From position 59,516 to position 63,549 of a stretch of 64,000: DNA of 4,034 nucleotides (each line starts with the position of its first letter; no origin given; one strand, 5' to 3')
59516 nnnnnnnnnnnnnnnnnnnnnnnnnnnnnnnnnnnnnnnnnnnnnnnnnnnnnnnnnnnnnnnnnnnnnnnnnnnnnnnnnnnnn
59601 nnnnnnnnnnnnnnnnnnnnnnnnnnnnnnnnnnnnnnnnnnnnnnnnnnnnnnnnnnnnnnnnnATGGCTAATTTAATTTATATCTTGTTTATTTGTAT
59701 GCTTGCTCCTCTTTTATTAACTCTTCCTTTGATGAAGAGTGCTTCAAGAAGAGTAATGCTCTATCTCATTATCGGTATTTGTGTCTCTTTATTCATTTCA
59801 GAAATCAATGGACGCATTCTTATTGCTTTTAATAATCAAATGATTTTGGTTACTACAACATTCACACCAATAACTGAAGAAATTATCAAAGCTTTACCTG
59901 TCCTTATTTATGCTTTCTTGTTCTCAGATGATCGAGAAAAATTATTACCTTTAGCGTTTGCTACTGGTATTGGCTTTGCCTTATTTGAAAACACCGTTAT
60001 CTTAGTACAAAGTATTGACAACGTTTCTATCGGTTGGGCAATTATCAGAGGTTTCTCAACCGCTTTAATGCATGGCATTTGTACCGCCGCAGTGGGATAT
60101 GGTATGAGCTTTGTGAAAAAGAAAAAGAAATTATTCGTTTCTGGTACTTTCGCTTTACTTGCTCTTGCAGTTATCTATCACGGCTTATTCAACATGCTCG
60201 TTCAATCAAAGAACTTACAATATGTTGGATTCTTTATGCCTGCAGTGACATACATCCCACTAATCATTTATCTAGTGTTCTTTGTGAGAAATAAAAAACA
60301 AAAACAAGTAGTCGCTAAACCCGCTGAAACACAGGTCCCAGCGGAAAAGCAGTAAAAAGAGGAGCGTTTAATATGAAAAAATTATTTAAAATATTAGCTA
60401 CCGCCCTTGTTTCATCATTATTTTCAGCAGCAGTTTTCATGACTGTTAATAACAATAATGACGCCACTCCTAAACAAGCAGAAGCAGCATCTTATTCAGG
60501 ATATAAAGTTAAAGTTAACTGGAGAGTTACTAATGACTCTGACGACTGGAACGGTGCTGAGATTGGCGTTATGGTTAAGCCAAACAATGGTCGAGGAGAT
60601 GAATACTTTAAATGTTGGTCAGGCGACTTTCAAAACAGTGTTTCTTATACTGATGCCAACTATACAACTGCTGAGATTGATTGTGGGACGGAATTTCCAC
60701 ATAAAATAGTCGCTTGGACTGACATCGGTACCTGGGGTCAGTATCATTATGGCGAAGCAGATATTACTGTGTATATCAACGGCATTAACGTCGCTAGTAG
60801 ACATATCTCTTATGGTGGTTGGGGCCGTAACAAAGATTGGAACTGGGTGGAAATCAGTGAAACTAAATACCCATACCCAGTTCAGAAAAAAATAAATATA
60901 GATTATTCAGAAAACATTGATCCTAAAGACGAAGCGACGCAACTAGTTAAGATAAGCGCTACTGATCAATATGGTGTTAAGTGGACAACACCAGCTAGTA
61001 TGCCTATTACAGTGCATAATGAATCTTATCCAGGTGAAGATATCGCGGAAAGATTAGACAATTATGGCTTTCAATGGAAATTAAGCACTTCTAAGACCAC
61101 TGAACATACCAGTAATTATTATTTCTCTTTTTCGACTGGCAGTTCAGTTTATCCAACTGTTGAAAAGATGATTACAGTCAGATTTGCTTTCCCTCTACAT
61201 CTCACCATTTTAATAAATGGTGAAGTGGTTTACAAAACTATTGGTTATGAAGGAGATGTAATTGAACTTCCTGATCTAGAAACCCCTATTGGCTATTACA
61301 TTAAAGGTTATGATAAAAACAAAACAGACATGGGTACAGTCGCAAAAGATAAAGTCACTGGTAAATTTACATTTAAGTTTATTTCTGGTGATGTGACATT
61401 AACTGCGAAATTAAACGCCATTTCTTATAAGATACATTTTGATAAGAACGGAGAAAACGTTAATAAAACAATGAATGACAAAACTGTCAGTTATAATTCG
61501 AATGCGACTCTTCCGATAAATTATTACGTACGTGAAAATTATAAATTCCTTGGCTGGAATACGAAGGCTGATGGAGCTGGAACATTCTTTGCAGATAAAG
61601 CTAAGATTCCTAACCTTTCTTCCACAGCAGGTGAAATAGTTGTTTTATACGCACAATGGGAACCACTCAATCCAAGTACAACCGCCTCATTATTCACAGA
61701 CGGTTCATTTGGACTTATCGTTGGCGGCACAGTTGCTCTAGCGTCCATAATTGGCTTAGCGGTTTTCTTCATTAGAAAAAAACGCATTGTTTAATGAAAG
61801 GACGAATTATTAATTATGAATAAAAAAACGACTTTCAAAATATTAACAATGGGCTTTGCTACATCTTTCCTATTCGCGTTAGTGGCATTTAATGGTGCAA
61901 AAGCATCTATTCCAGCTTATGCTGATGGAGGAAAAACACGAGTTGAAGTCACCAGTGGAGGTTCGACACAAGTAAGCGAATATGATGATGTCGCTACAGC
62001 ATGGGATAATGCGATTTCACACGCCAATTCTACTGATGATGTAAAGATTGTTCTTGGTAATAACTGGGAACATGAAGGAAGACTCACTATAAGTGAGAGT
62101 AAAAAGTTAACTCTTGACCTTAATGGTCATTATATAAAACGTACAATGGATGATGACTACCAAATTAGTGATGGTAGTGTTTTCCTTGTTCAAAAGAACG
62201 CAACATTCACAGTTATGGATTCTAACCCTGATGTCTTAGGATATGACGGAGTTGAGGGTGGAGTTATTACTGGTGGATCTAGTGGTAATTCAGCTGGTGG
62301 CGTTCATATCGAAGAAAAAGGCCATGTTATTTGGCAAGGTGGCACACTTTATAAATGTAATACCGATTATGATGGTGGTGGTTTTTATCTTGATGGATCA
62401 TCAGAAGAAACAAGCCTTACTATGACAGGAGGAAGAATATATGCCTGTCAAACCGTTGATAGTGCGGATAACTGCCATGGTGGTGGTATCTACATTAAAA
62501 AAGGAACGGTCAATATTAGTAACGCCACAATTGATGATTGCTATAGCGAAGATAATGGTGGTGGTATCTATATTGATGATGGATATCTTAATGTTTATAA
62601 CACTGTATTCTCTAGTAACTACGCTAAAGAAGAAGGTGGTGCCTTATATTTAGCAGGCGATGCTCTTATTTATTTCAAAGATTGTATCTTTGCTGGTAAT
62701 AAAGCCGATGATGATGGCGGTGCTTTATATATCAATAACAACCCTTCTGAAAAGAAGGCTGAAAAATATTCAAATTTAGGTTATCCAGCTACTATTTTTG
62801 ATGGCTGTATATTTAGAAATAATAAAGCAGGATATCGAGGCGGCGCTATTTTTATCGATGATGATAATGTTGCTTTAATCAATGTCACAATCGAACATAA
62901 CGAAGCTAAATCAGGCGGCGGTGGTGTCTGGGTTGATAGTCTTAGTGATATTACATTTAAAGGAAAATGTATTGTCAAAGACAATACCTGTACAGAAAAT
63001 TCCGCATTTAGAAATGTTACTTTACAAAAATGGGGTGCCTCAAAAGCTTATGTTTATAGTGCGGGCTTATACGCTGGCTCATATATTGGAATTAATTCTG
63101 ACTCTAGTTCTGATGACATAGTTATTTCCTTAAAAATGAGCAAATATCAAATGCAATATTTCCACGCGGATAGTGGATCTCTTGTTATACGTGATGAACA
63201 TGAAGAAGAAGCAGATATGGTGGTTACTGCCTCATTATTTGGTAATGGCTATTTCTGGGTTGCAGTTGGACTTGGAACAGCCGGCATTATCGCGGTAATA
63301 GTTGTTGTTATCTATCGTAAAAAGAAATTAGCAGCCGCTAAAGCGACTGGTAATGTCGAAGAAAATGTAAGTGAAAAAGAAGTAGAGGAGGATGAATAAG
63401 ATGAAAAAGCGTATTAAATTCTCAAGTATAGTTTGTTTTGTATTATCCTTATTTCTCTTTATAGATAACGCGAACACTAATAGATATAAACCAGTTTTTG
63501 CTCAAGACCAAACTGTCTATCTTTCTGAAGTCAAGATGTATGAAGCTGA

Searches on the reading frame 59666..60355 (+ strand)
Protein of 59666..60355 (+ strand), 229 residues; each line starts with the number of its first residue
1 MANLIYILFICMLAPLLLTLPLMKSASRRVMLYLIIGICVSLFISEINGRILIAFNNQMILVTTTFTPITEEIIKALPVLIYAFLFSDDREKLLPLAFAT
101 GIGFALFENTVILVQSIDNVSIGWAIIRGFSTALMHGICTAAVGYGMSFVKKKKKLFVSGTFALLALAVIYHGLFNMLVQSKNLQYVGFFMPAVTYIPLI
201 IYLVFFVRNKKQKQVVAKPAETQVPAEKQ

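Call 5: search_protein_families(library=pfam, proteins=[window:59666-60355:+], max_evalue=0.01)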
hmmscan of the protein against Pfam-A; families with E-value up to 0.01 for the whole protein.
window:59666-60355:+ (229 aa): 1 family
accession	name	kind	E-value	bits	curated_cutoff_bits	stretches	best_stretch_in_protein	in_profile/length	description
PF13367.11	PrsW-protease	-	2.9e-19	69.8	23.5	1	33-201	9-194/196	PrsW family intramembrane metalloprotease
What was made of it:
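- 59666..60355 (+): PrsW-family intramembrane protease. Pfam PF13367, E 2.9e-19 (call 5).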

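Call 9: search_protein_families(library=ncbifam, proteins=[window:59666-60355:+], max_evalue=0.01)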
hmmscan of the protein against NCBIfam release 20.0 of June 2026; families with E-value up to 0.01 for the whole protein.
window:59666-60355:+ (229 aa): 1 family
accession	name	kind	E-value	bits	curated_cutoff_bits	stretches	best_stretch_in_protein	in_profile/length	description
NF033739.1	intramemb_PrsW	equivalog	3.8e-06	26.7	225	1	24-195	26-197/210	glutamic-type intramembrane protease PrsW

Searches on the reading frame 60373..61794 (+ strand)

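Call 5: search_protein_families(library=pfam, proteins=[window:60373-61794:+], max_evalue=0.01)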
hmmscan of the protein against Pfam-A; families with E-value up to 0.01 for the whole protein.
window:60373-61794:+ (473 aa): 1 family
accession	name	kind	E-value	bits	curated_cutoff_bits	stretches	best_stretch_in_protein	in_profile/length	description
PF09479.16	Flg_new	-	1.5e-09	38.3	27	1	352-411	1-53/65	Listeria-Bacteroides repeat domain (List_Bact_rpt)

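Call 9: search_protein_families(library=ncbifam, proteins=[window:60373-61794:+], max_evalue=0.01)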
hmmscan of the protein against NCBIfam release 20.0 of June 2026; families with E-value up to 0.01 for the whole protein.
window:60373-61794:+ (473 aa): 0 families

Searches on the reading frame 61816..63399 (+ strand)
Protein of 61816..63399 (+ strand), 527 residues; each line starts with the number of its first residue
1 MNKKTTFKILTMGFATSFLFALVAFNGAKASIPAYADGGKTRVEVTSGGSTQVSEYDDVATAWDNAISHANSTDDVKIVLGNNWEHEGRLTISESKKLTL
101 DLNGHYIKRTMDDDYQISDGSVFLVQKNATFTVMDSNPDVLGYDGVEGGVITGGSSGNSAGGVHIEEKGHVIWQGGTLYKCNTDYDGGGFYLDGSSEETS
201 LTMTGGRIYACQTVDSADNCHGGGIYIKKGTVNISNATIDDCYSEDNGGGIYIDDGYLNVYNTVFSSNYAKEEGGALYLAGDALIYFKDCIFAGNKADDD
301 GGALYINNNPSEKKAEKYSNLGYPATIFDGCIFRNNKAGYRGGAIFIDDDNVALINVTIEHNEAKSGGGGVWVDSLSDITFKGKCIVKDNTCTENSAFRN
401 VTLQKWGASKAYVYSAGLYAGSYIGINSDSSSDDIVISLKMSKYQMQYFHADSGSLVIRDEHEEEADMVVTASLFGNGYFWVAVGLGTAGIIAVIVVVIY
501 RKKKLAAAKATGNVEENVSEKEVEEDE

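Call 5: search_protein_families(library=pfam, proteins=[window:61816-63399:+], max_evalue=0.01)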
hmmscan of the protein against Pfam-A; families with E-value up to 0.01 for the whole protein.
window:61816-63399:+ (527 aa): 1 family
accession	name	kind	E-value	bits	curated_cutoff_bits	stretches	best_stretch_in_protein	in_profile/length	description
PF02415.23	Chlam_PMP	-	2.1e-12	46.4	20.6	0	289-306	1-18/19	Chlamydia polymorphic membrane protein (Chlamydia_PMP) repeat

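Call 9: search_protein_families(library=ncbifam, proteins=[window:61816-63399:+], max_evalue=0.01)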
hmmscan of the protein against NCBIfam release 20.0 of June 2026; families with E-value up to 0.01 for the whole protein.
window:61816-63399:+ (527 aa): 1 family
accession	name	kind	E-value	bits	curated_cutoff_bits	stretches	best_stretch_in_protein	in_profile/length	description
TIGR01376.1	POMP_repeat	repeat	3e-10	39.4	15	1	262-282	4-24/28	polymorphic outer membrane protein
